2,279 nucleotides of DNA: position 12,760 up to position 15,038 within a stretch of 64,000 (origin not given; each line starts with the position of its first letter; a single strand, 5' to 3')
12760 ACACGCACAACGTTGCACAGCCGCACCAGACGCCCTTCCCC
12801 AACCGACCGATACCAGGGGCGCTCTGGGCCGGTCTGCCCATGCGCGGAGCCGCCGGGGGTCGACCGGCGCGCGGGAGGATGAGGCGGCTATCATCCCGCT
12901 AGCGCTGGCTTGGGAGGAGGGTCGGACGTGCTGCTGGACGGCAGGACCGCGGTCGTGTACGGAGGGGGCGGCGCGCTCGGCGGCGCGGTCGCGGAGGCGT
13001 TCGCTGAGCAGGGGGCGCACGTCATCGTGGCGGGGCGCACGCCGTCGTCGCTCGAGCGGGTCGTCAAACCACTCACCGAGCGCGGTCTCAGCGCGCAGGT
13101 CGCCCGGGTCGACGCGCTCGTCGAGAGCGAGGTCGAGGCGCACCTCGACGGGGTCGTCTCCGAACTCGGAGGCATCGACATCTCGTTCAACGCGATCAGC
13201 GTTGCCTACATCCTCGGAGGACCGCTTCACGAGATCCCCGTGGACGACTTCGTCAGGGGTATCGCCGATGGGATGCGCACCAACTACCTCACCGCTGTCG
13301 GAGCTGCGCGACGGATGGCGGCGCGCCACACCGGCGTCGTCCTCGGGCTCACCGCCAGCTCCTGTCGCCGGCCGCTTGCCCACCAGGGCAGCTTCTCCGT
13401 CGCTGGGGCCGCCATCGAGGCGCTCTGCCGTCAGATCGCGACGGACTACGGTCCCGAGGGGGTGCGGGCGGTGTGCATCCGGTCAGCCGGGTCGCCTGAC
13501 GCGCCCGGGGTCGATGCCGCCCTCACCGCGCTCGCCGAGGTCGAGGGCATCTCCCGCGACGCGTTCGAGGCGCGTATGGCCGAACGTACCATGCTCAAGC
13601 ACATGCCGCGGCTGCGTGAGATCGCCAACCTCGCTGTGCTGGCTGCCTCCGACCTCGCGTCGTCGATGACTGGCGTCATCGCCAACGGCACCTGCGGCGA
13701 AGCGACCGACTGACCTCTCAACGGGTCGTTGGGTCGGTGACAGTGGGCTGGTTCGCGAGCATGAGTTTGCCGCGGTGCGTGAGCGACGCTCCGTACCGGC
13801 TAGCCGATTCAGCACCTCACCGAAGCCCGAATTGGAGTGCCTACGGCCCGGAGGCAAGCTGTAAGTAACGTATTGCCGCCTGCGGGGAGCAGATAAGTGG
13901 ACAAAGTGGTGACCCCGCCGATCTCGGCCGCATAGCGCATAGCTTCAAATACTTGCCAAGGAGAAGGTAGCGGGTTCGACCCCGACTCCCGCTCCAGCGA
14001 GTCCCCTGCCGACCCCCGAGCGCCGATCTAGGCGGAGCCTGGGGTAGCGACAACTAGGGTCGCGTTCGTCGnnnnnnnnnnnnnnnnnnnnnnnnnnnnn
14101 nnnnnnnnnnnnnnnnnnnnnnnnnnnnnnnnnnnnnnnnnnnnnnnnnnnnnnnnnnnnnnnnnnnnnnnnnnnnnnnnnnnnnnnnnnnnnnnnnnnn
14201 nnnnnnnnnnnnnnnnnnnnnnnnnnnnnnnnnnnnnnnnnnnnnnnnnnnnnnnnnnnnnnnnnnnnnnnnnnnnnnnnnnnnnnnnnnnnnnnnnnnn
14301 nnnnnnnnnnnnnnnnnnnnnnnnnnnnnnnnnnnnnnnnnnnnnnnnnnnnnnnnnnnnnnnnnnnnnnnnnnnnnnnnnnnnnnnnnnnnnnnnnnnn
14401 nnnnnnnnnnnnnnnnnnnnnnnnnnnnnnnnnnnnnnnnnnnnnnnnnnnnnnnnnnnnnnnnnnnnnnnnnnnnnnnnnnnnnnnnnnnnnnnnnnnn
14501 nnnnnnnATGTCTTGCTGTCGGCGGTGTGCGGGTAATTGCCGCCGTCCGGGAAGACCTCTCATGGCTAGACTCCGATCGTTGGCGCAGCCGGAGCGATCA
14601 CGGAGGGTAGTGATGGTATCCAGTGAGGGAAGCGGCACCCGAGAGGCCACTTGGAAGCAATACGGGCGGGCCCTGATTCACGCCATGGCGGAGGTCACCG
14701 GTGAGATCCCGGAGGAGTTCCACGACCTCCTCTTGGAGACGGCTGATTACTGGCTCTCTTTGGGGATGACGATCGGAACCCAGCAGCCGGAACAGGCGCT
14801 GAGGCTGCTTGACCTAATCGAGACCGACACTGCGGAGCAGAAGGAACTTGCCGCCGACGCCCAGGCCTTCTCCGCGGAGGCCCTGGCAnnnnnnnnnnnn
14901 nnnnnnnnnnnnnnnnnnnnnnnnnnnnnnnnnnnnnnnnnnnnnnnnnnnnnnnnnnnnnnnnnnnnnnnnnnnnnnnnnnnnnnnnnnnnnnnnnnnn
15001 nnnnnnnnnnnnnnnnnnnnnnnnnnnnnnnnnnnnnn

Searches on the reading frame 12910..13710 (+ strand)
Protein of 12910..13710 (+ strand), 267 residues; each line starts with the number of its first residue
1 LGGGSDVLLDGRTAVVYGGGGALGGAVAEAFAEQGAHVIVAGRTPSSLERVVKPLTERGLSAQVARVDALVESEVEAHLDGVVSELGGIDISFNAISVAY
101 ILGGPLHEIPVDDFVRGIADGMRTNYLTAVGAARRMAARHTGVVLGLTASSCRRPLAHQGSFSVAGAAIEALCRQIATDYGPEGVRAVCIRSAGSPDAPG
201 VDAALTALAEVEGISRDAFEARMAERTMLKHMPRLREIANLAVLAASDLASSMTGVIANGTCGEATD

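Call 113: search_protein_families(library=pfam, proteins=[window:12910-13710:+], max_evalue=0.001)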
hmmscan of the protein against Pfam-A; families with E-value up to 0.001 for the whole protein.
window:12910-13710:+ (267 aa): 3 families
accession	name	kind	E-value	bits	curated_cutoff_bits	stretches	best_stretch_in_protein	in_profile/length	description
PF13561.12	adh_short_C2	-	7.8e-29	101.4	27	1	23-257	8-228/236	Enoyl-(Acyl carrier protein) reductase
PF00106.31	adh_short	-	1.1e-20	74.4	26.6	1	13-191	2-178/195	short chain dehydrogenase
PF08659.16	KR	-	7.8e-06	26.4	22.6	1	13-86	2-79/180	KR domain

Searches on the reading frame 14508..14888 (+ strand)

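Call 4: search_protein_families(library=pfam, proteins=[window:14508-14888:+], max_evalue=0.1)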
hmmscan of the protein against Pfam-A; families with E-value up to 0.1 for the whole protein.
window:14508-14888:+ (127 aa): 1 family
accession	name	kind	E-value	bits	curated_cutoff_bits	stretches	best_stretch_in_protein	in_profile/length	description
PF01691.21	Adeno_E1B_19K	-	0.015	15.3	25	1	22-103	4-83/135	Adenovirus E1B 19K protein / small t-antigen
